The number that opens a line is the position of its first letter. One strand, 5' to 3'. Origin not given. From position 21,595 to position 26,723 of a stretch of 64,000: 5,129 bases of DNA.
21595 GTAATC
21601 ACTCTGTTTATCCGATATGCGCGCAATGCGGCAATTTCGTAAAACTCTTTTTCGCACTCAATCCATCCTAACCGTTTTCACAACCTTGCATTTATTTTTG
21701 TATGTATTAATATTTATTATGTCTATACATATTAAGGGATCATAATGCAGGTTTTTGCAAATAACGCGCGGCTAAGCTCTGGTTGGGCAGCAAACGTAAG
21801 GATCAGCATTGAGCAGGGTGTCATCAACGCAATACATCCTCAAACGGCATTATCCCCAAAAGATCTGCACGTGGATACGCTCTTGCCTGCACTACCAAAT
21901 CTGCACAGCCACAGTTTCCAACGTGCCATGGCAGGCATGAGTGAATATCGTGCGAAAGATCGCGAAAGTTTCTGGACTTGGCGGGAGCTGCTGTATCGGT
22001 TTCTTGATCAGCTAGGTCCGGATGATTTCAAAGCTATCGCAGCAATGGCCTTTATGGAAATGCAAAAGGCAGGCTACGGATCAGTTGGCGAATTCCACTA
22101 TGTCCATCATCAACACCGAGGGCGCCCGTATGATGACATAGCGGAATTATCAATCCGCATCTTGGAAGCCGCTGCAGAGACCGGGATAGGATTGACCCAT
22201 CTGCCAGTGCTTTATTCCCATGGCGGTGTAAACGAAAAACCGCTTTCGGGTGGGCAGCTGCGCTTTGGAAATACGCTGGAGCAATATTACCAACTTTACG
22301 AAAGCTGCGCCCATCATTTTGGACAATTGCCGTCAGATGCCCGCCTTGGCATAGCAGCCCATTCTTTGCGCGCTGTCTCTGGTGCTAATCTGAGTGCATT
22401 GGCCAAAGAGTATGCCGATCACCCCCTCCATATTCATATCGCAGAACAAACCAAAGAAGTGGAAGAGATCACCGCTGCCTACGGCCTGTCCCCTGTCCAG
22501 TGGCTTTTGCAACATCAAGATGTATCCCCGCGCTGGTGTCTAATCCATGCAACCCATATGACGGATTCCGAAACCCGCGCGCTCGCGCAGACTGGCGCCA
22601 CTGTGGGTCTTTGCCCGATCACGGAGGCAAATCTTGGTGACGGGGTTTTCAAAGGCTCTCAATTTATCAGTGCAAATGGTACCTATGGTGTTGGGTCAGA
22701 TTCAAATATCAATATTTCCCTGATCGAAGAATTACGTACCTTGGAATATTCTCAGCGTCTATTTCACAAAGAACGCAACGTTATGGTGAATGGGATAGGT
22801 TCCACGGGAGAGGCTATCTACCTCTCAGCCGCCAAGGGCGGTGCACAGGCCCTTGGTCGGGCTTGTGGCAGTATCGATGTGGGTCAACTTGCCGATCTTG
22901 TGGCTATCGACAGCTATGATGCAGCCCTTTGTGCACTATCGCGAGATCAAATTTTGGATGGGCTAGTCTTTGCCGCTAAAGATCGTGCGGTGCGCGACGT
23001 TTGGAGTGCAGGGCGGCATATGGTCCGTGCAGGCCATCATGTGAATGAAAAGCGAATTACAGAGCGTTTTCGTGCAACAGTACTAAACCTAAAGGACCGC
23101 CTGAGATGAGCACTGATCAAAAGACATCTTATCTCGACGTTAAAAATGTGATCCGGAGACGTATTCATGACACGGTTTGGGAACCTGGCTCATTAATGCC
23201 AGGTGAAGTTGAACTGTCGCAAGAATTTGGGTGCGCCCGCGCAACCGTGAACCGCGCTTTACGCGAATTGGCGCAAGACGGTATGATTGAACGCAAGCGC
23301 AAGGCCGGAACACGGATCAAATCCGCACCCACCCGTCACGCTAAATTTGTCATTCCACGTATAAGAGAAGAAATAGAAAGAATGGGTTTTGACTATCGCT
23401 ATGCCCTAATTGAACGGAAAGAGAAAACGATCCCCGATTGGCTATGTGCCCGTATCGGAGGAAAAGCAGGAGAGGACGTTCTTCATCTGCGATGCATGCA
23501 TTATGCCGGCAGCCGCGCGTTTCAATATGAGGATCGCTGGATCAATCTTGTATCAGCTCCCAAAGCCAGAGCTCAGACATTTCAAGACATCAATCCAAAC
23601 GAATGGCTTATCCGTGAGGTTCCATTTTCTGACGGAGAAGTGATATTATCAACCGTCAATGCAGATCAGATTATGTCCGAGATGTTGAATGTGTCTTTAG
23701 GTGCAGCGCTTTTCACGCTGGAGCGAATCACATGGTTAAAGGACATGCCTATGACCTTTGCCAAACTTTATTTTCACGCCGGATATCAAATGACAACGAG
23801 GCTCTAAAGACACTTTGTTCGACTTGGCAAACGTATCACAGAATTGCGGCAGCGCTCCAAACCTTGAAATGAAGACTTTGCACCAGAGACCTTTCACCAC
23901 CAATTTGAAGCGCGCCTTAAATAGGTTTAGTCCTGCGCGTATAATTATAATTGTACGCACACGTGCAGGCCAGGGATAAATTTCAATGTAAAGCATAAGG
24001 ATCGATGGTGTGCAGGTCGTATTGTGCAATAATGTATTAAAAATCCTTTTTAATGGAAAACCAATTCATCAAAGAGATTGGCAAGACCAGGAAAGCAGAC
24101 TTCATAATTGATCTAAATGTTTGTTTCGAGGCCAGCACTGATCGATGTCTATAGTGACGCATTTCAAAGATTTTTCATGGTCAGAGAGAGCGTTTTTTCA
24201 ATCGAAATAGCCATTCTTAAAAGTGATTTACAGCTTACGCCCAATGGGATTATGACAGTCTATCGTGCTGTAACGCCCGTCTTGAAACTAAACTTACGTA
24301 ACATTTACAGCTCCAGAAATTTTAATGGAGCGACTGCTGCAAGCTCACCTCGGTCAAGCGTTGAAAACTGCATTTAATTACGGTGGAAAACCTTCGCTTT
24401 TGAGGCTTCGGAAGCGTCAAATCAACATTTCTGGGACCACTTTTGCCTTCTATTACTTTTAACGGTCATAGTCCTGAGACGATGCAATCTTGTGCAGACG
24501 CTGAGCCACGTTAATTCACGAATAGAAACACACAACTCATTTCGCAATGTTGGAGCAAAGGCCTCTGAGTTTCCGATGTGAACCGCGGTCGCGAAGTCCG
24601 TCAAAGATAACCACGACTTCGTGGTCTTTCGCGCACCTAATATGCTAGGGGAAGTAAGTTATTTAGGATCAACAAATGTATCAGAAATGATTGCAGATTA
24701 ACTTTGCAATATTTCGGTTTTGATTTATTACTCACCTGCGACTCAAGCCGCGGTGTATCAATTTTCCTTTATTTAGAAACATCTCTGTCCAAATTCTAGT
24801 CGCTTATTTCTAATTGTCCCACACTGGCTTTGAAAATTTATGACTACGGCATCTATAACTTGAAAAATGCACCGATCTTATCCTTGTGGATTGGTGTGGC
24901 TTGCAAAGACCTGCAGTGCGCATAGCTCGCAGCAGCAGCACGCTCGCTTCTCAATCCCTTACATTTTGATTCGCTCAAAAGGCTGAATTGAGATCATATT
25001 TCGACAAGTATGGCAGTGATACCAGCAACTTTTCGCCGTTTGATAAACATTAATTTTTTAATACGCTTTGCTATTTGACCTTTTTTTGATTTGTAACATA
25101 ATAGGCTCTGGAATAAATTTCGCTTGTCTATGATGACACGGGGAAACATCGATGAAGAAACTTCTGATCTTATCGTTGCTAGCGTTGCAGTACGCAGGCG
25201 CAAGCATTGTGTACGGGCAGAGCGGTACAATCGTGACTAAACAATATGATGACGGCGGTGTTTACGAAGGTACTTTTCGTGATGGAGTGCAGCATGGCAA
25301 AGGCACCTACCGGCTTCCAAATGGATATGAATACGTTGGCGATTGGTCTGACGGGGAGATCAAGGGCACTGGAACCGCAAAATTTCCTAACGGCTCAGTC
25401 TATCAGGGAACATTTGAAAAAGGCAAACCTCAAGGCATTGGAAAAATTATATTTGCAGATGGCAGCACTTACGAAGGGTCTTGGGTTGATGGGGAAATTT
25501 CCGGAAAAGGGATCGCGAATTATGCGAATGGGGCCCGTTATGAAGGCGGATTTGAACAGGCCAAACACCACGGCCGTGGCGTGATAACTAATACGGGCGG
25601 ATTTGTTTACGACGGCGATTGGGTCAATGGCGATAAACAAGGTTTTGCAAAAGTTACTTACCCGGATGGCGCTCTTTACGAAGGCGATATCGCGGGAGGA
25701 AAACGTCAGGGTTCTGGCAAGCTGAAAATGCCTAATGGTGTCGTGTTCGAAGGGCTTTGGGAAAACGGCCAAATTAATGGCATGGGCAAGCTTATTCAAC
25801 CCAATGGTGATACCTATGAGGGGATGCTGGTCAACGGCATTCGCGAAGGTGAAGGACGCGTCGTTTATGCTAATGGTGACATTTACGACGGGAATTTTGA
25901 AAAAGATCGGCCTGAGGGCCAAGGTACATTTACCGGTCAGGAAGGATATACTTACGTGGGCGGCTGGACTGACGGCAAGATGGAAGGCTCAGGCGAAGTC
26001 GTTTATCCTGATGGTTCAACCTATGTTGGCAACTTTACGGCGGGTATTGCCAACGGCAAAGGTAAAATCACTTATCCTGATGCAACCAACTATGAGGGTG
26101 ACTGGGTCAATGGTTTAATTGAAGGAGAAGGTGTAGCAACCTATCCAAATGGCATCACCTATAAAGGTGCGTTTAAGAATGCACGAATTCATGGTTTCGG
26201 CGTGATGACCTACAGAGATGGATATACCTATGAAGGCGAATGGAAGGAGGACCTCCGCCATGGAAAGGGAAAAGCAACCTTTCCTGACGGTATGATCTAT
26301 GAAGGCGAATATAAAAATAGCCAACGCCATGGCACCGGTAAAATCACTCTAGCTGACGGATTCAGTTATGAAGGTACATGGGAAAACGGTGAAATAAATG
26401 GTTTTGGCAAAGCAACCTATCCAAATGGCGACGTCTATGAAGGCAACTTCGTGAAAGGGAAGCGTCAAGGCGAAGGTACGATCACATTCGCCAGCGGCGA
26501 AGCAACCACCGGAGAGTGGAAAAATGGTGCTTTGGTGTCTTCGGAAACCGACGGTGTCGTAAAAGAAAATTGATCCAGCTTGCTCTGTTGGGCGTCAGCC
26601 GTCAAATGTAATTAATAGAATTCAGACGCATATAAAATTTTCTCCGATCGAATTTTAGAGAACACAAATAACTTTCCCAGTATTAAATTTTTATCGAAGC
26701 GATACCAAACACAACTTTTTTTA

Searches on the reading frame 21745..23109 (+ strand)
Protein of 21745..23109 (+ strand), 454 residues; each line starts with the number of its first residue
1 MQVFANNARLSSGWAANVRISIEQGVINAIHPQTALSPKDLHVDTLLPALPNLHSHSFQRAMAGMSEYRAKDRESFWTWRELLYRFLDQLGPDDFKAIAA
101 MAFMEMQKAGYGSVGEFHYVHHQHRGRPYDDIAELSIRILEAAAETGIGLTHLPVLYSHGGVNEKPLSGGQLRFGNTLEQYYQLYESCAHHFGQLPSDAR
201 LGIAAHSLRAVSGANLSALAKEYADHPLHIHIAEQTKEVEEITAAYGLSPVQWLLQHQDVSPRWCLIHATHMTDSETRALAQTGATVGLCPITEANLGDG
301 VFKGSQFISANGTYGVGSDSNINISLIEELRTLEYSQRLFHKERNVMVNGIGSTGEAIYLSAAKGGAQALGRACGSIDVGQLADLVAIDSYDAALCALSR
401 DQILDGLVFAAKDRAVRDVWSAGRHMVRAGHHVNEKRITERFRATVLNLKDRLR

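Call 29: search_protein_families(library=pfam, proteins=[window:21745-23109:+], max_evalue=0.001)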
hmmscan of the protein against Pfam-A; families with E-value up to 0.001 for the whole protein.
window:21745-23109:+ (454 aa): 3 families
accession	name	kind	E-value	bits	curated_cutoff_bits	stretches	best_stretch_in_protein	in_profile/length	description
PF01979.26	Amidohydro_1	-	1.5e-28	100.5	25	1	45-424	1-343/345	Amidohydrolase family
PF22429.2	HutF_N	-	1.3e-08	34.9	25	1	3-40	4-41/45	Formimidoylglutamate deiminase HutF, N-terminal domain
PF07969.17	Amidohydro_3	-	1.4e-05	25.2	29.7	1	227-424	277-469/472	Amidohydrolase family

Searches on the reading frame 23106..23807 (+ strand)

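Call 29: search_protein_families(library=pfam, proteins=[window:23106-23807:+], max_evalue=0.001)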
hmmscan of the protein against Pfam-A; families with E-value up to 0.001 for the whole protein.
window:23106-23807:+ (233 aa): 5 families
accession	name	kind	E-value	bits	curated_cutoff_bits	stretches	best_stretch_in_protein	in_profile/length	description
PF07702.18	UTRA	-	1.7e-21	76.9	23.8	1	93-225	2-137/141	UTRA domain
PF00392.27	GntR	-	2.7e-16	59.4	27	1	9-71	2-64/64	Bacterial regulatory proteins, gntR family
PF13545.12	HTH_Crp_2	-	2.5e-06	27.8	27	1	36-71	27-61/70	Crp-like helix-turn-helix domain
PF25213.1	HVO_A0261_N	-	2.9e-05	24.3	35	1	36-65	29-58/86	HVO_A0261 N-terminal domain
PF01047.28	MarR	-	0.00011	22.4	24.6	1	36-66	22-52/59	MarR family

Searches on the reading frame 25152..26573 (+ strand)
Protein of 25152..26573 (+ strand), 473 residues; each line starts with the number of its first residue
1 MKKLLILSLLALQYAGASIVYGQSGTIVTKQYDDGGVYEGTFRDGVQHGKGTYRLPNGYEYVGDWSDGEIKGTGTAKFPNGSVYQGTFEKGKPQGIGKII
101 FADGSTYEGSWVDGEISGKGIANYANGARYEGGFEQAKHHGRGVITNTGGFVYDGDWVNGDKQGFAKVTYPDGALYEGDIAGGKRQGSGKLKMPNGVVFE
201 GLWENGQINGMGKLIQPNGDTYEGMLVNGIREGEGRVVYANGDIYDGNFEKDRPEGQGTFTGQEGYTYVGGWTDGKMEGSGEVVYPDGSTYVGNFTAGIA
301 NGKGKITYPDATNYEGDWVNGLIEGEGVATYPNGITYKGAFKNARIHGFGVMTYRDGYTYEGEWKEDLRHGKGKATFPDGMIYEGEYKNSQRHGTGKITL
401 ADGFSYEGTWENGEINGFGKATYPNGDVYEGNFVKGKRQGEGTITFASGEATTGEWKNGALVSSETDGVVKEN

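Call 29: search_protein_families(library=pfam, proteins=[window:25152-26573:+], max_evalue=0.001)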
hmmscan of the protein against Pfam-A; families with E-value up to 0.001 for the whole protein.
window:25152-26573:+ (473 aa): 1 family
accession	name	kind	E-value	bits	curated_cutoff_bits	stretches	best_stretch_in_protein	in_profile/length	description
PF02493.26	MORN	-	1.8e-100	323.4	22.5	10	360-381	1-22/23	MORN repeat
